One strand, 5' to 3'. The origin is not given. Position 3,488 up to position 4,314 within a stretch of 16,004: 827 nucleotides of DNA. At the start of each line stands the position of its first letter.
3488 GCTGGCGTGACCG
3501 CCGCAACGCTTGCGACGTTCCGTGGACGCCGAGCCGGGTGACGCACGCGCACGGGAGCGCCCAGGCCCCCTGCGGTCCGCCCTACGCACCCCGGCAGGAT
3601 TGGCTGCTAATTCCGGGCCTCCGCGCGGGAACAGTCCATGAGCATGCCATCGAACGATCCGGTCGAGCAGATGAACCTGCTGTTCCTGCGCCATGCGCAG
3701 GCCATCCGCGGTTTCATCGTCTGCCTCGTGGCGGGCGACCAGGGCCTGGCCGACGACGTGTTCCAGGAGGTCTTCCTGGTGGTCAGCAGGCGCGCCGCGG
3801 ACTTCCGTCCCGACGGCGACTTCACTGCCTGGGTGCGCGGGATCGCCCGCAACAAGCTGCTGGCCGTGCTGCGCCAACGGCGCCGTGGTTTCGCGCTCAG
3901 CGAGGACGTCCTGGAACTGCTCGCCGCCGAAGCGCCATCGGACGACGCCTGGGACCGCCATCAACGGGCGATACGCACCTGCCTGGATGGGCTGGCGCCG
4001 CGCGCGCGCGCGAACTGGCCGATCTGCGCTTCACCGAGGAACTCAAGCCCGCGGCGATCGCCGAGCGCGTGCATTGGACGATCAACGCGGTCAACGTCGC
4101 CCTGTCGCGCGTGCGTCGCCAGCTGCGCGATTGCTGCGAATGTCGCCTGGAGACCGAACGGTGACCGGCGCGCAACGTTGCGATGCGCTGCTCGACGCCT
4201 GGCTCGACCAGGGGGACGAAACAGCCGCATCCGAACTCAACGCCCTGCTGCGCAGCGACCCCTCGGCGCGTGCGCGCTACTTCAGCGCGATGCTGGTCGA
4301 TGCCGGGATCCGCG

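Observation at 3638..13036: Candidate surface-signalling module: ECF sigma / FecR-like anti-sigma with a glycan-binding-type sensor domain, a beta-helix surface enzyme, a giant PATR-IPT-MBG adhesin and a poly-Gly lipoprotein, all co-directional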

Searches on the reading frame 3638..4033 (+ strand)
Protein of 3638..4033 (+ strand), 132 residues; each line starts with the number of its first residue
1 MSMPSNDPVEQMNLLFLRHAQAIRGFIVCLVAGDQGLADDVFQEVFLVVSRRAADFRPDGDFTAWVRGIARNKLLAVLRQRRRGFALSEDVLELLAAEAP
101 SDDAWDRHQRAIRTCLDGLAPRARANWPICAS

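Call 5: search_protein_families(library=pfam, proteins=[window:3638-4033:+], max_evalue=0.01)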
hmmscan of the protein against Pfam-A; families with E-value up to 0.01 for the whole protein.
window:3638-4033:+ (132 aa): 1 family
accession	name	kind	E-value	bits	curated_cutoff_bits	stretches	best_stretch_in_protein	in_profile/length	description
PF04542.20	Sigma70_r2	-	4.8e-10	39.5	24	1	15-83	1-70/71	Sigma-70 region 2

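Call 6: search_protein_families(library=ncbifam, proteins=[window:3638-4033:+], max_evalue=0.01)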
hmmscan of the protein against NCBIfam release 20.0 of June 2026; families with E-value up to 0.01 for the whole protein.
window:3638-4033:+ (132 aa): 56 families (the best 25 are shown)
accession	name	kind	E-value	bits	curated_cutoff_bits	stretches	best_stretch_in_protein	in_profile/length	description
TIGR02989.1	Sig-70_gvs1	subfamily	3.1e-24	85.7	124.55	1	13-124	4-116/158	RNA polymerase sigma-70 factor, Rhodopirellula/Verrucomicrobium family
NF009168.0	PRK12515.1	subfamily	2e-14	53.5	236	1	11-124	23-137/189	RNA polymerase sigma factor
NF009166.1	PRK12513.1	equivalog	3.7e-14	52.9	206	1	12-111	24-123/193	RNA polymerase sigma factor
TIGR02937.1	sigma70-ECF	superfamily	2.1e-11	43.7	42.9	1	13-124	4-123/165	sigma-70 family RNA polymerase sigma factor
NF009188.0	PRK12536.1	subfamily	8e-11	42.2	250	1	19-125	39-145/190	RNA polymerase sigma factor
NF009165.0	PRK12512.1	equivalog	3e-10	40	198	1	36-124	51-137/184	RNA polymerase sigma factor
NF007227.0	PRK09645.1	subfamily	1.5e-09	38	202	1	9-124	12-128/177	sigma-70 family RNA polymerase sigma factor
NF007229.0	PRK09647.1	equivalog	1.5e-09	37.6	265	1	31-130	64-166/220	RNA polymerase sigma factor SigE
TIGR02983.1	SigE-fam_strep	subfamily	4.2e-09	36.5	141.55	1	10-125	6-117/162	SigE family RNA polymerase sigma factor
NF004113.0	PRK05602.1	equivalog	4.3e-09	36.3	208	1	13-125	48-160/211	RNA polymerase sigma factor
NF009189.0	PRK12537.1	equivalog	1.4e-08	34.4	261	1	18-124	31-139/182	RNA polymerase sigma factor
NF007216.0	PRK09638.1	equivalog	1.7e-08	34.4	194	1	11-91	19-98/180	RNA polymerase sigma factor SigY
NF009167.0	PRK12514.1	equivalog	4e-08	33.4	265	1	17-120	25-132/180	RNA polymerase sigma factor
TIGR02952.1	Sig70_famx2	equivalog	4.8e-08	33.1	206.45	1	20-105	21-108/170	ECF subfamily RNA polymerase sigma factor, BldN family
NF009186.0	PRK12534.1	equivalog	5.4e-08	32.9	267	1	22-121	35-140/187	RNA polymerase sigma factor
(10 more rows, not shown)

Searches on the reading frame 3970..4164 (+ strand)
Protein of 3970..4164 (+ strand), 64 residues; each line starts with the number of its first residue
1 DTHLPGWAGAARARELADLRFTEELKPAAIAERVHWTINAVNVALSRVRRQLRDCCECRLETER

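Call 5: search_protein_families(library=pfam, proteins=[window:3970-4164:+], max_evalue=0.01)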
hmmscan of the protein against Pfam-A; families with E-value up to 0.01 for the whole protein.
window:3970-4164:+ (64 aa): 1 family
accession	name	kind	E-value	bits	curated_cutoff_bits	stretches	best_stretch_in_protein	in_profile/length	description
PF08281.18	Sigma70_r4_2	-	4.4e-05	23.5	25.7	1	19-52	21-54/54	Sigma-70, region 4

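Call 6: search_protein_families(library=ncbifam, proteins=[window:3970-4164:+], max_evalue=0.01)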
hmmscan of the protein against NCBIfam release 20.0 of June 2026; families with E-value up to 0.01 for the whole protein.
window:3970-4164:+ (64 aa): 7 families
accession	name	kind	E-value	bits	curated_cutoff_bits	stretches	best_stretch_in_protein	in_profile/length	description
TIGR02989.1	Sig-70_gvs1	subfamily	5.4e-08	32.9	124.55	1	12-55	114-157/158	RNA polymerase sigma-70 factor, Rhodopirellula/Verrucomicrobium family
NF058625.1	sigma_PG0214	equivalog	0.00022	21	130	1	14-55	119-160/170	GFO_1088 family ECF-type sigma factor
TIGR02937.1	sigma70-ECF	superfamily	0.00023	20.9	42.9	1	11-54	120-163/165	sigma-70 family RNA polymerase sigma factor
NF009190.0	PRK12538.1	equivalog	0.0037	17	303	1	19-56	182-219/233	RNA polymerase sigma factor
NF004113.0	PRK05602.1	equivalog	0.0057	16.3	208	1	10-57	155-202/211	RNA polymerase sigma factor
NF009196.0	PRK12544.1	equivalog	0.0057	16.1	287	1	20-58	160-198/208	RNA polymerase factor sigma-70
TIGR02984.1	Sig-70_plancto1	subfamily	0.0091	15.6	183.75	1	12-55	144-187/189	RNA polymerase sigma-70 factor, Planctomycetaceae-specific subfamily 1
